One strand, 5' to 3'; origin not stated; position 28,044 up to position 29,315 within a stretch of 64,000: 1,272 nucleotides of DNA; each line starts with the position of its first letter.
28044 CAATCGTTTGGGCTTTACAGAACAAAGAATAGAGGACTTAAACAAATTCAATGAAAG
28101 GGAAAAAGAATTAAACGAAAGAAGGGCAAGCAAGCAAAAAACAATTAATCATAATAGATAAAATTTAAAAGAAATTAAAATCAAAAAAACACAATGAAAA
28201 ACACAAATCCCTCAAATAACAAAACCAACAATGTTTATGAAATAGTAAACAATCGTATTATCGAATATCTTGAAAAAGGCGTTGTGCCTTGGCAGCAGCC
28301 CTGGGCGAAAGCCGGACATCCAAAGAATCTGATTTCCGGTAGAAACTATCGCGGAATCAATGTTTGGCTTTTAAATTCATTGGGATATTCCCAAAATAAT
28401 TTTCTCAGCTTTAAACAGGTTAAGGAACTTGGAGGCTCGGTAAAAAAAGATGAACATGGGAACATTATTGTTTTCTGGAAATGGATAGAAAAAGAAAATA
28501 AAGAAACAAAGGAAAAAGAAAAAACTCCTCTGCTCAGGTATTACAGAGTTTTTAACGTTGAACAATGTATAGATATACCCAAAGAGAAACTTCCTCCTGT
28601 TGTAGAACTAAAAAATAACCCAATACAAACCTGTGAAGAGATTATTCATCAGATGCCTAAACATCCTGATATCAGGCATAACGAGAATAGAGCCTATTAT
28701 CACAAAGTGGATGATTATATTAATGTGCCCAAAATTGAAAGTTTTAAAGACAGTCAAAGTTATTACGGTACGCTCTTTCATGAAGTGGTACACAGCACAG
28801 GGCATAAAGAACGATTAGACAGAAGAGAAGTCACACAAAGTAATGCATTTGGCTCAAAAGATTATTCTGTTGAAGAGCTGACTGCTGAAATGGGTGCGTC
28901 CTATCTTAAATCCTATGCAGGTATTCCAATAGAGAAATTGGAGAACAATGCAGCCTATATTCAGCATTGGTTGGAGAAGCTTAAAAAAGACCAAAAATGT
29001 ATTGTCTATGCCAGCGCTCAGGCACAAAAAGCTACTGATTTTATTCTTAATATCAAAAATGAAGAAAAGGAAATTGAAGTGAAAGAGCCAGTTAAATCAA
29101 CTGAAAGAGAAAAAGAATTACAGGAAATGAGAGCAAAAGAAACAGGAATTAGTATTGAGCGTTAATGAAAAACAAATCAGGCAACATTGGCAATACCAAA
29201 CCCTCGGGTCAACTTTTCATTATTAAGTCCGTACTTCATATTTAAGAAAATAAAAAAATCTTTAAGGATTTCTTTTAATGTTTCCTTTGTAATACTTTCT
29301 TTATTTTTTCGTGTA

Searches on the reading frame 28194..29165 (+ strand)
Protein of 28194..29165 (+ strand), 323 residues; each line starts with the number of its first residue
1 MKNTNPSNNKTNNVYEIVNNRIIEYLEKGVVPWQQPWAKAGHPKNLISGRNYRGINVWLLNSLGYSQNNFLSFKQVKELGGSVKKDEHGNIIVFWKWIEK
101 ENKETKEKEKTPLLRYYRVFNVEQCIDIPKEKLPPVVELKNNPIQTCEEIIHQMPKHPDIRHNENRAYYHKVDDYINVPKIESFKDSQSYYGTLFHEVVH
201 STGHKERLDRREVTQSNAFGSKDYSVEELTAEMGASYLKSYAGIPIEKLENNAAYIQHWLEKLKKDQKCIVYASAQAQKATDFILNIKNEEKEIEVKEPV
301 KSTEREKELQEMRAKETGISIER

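Call 50: search_protein_families(library=pfam, proteins=[window:28194-29165:+], max_evalue=0.00001)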
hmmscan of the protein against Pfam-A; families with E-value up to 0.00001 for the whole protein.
window:28194-29165:+ (323 aa): 2 families
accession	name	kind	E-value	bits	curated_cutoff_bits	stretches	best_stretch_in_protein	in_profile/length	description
PF18818.7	MPTase-PolyVal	-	6.7e-36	123.6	27.5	1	158-276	12-126/126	Zincin-like metallopeptidase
PF08401.16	ArdcN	-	6.6e-30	104.3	22.6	1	13-120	2-123/123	N-terminal domain of anti-restriction factor ArdC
